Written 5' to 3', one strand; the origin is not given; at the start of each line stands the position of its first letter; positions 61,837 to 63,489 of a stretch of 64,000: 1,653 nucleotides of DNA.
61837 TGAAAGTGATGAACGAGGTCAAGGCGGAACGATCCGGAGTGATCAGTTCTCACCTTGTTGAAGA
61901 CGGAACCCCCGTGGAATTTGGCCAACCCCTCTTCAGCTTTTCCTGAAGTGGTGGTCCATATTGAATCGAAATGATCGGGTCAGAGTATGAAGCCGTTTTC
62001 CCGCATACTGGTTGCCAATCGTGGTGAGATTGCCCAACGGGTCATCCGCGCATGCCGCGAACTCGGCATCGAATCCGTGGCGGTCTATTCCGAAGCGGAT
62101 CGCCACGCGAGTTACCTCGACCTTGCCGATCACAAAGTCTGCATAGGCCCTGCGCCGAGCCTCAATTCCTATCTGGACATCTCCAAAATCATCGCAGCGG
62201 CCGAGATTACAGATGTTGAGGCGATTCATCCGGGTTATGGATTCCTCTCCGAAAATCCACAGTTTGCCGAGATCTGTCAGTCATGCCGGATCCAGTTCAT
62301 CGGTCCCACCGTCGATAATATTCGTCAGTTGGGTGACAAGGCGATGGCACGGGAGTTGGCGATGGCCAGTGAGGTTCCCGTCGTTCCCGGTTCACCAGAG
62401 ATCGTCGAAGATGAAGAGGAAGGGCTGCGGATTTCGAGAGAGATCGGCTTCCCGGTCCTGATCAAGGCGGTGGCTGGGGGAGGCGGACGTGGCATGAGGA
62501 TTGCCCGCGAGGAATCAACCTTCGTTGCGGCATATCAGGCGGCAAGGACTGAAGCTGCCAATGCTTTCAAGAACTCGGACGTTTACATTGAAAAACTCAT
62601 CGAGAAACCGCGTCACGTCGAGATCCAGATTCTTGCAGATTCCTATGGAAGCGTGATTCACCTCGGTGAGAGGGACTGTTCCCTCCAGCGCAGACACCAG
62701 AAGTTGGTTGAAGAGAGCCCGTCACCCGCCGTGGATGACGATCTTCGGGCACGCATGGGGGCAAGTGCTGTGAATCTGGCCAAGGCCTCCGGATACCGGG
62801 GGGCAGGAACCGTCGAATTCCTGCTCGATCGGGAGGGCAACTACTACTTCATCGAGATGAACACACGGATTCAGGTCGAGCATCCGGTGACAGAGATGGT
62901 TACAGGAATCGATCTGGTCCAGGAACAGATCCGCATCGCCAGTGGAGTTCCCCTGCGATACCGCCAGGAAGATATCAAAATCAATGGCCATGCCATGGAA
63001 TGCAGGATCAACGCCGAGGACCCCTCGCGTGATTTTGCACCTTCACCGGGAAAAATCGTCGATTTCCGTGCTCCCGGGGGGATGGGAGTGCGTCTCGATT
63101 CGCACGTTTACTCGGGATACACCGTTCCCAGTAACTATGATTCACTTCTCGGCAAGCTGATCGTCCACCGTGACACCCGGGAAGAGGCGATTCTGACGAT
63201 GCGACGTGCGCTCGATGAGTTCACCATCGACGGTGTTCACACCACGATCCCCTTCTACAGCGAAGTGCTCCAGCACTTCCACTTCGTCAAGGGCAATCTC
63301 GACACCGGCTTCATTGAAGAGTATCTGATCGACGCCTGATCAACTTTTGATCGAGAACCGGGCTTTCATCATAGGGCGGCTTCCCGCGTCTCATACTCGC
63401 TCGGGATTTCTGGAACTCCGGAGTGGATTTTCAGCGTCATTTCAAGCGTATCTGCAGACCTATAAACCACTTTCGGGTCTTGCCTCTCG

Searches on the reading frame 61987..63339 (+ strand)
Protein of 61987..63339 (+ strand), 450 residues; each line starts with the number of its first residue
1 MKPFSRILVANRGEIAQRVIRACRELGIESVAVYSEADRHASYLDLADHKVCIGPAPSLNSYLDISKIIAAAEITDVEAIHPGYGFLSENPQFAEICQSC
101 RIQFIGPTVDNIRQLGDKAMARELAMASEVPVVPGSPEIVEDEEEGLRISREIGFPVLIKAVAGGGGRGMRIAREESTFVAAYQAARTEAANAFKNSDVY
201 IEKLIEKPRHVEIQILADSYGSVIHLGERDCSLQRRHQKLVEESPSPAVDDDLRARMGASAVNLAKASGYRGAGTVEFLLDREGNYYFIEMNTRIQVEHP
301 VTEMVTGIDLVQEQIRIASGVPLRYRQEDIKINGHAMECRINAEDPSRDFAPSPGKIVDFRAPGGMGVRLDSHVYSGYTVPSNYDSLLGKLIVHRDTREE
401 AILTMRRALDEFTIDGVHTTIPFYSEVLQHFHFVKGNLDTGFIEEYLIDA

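Call 43: find_encoding_contigs(protein=window:61987-63339:+, flank=10000, max_places=2)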
Protein window:61987-63339:+ (450 aa): 23 contigs read that carry it; 2 places shown.
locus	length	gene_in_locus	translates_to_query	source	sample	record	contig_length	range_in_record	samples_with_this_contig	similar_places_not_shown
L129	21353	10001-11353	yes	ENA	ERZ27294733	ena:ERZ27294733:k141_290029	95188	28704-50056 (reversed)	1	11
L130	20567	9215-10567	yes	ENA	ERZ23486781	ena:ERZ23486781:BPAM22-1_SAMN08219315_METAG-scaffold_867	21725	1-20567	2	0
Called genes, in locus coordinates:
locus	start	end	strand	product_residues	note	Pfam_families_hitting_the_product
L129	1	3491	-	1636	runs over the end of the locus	PF25293:Beta-prop_EMC1_N (faint), PF13360:PQQ_2, PF09976:TPR_21 (weak), PF13360:PQQ_2, PF13570:Beta-prop_ACSF4 (weak)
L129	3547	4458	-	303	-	PF00072:Response_reg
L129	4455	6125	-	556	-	PF16697:Yop-YscD_cpl, PF00498:FHA, PF00512:HisKA, PF02518:HATPase_c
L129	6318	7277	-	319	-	PF01012:ETF, PF00766:ETF_alpha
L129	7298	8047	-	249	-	PF01012:ETF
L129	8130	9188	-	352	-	PF01479:S4, PF00849:PseudoU_synth_2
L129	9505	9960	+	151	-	PF00364:Biotin_lipoyl, PF25984:BSH_YknX (faint)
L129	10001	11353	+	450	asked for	PF00289:Biotin_carb_N, PF02222:ATP-grasp (weak), PF02786:CPSase_L_D2, PF07478:Dala_Dala_lig_C (weak), PF02785:Biotin_carb_C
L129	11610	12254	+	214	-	PF07963:N_methyl, PF08334:T2SSG (faint)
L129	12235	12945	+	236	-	PF07963:N_methyl (weak)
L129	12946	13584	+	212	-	-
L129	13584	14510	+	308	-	-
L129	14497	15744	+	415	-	PF07963:N_methyl (weak)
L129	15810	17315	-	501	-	PF07498:Rho_N, PF07497:Rho_RNA_bind, PF00006:ATP-synt_ab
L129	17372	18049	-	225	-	PF01121:CoaE, PF13238:AAA_18 (faint)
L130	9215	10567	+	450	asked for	PF00289:Biotin_carb_N, PF02222:ATP-grasp (weak), PF02786:CPSase_L_D2, PF07478:Dala_Dala_lig_C (weak), PF02785:Biotin_carb_C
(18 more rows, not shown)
